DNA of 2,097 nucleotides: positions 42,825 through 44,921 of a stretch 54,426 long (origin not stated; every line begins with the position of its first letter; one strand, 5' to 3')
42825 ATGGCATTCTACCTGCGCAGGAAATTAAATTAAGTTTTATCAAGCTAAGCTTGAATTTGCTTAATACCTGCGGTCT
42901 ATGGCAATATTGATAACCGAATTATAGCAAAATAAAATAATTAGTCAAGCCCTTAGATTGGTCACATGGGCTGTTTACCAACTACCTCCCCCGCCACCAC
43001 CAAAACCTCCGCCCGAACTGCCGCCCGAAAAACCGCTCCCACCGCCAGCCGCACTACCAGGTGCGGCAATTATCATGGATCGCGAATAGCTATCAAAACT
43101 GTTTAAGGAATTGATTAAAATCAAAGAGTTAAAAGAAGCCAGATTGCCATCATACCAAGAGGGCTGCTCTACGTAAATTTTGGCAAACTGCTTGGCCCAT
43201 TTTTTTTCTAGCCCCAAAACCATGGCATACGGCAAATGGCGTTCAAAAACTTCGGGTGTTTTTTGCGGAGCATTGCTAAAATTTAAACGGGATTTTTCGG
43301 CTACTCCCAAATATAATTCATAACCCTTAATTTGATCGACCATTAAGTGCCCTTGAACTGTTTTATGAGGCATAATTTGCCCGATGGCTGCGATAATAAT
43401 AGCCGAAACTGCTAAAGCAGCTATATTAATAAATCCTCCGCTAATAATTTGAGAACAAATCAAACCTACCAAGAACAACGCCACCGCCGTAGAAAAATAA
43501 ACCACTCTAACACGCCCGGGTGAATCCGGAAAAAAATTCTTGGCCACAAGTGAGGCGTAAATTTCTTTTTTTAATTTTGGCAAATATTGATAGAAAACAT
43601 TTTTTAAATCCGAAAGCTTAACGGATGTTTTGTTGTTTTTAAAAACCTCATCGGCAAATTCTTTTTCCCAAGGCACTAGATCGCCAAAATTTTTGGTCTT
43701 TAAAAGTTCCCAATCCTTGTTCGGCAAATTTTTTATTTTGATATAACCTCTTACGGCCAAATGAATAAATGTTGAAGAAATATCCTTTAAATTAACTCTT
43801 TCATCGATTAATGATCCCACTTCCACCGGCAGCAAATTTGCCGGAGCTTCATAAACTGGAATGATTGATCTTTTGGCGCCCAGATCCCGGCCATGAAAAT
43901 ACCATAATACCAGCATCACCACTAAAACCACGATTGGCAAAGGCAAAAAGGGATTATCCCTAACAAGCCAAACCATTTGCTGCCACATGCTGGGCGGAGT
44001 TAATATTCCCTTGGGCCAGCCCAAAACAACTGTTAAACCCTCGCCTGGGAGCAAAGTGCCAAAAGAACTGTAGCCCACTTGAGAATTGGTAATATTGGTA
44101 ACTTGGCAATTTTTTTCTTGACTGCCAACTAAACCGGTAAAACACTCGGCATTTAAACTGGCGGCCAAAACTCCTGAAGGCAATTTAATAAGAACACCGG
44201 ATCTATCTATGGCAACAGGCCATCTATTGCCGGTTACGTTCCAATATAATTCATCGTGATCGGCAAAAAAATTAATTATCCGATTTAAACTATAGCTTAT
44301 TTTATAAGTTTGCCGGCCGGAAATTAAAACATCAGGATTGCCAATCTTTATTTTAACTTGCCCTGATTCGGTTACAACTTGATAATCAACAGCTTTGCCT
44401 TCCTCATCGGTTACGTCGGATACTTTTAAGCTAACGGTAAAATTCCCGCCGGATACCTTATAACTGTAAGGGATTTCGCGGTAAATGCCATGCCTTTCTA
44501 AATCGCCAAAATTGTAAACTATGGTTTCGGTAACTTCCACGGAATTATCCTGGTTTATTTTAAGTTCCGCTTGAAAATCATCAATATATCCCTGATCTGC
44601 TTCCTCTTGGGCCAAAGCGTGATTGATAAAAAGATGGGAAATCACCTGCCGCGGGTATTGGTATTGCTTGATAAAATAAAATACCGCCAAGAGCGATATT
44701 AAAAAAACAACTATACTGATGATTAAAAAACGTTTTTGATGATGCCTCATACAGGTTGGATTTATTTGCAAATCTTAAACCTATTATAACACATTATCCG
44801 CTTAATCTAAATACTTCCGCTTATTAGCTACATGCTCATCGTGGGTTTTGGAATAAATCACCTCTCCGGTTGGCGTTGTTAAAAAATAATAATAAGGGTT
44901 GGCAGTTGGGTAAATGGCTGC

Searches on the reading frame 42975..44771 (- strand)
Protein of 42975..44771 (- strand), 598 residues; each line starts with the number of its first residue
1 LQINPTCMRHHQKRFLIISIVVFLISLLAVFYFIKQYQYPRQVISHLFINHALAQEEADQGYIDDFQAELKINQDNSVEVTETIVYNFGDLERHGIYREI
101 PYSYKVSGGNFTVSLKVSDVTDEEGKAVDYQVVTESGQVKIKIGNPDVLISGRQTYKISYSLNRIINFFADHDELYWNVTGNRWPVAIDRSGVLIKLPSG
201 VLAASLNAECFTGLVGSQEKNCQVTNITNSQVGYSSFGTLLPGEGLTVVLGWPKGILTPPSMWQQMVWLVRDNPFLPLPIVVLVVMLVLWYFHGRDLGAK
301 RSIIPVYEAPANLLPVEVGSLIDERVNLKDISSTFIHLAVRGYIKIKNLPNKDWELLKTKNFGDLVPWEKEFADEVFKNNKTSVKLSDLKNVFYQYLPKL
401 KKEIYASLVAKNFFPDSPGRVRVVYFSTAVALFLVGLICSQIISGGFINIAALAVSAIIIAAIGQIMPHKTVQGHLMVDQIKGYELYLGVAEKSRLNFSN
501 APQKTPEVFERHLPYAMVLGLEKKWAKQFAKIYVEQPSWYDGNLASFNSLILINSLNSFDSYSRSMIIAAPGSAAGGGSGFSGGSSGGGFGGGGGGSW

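Call 37: search_protein_families(library=pfam, proteins=[window:42975-44771:-], max_evalue=0.00001)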
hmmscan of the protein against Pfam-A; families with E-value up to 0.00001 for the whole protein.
window:42975-44771:- (598 aa): 2 families
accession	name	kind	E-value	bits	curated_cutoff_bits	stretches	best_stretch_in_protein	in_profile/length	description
PF20990.2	DUF2207_C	-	4.1e-38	131.9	33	1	307-529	6-247/247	Predicted membrane protein (DUF2207) C-terminal domain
PF09972.14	DUF2207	-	4.6e-32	112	24.4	1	63-252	2-172/172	Predicted membrane protein (DUF2207) N-terminal domain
